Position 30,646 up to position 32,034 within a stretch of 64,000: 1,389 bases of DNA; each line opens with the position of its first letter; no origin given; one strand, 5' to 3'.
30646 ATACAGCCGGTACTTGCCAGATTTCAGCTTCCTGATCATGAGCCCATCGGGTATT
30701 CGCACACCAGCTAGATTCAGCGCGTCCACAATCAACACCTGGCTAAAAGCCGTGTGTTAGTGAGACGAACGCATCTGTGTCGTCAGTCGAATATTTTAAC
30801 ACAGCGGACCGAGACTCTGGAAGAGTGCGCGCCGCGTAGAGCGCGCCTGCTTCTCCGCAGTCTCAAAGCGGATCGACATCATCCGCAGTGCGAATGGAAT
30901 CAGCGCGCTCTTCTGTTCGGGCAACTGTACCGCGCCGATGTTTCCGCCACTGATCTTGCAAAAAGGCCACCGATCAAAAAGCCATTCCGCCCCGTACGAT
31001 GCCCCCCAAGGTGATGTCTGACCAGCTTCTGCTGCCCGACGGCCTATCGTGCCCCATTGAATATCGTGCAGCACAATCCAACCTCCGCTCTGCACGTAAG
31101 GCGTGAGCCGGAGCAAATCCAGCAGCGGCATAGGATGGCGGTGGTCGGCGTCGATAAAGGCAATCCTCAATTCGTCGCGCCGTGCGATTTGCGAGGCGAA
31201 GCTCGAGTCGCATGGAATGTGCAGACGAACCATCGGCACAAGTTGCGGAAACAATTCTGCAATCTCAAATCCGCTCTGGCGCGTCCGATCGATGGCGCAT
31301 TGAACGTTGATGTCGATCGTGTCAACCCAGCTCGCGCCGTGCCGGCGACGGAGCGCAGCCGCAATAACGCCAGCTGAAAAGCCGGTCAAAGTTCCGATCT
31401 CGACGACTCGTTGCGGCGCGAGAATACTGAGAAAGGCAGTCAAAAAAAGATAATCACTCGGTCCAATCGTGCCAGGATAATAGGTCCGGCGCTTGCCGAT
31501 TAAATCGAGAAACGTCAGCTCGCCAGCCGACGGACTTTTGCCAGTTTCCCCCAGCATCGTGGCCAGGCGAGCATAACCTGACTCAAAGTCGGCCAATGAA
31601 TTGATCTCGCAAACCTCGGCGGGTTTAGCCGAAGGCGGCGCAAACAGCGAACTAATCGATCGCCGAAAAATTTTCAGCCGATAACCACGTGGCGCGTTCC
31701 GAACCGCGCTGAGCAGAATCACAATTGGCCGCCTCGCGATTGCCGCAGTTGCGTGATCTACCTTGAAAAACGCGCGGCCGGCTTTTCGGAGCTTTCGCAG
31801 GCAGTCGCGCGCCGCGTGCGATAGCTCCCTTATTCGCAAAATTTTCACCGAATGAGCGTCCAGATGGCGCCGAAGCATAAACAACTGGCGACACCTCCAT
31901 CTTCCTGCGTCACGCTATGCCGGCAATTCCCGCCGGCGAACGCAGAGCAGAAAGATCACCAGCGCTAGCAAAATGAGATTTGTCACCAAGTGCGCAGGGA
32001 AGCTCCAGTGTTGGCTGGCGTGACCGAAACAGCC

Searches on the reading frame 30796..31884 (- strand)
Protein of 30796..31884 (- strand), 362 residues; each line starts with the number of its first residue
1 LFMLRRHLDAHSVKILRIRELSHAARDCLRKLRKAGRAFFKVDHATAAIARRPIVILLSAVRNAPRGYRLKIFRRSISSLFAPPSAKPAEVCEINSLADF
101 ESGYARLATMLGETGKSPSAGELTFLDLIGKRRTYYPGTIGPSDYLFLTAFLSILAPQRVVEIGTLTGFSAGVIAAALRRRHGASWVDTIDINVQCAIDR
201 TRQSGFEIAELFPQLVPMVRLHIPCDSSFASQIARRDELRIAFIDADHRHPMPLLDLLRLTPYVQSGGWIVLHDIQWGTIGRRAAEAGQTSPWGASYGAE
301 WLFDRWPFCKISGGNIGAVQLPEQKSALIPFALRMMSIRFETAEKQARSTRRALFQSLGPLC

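Call 21: search_protein_families(library=pfam, proteins=[window:30796-31884:-], max_evalue=0.001)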
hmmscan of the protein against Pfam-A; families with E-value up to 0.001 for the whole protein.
window:30796-31884:- (362 aa): 3 families
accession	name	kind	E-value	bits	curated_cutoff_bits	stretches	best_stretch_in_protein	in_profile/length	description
PF13578.12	Methyltransf_24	-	6.7e-13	49.9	26.3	1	161-275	1-105/105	Methyltransferase domain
PF04989.18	RMNT_CmcI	-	0.00014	22.1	23.2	1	142-275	18-148/206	Rhamnosyl O-methyltransferase/CmcI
PF01596.23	Methyltransf_3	-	0.00023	21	22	0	137-179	25-67/204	O-methyltransferase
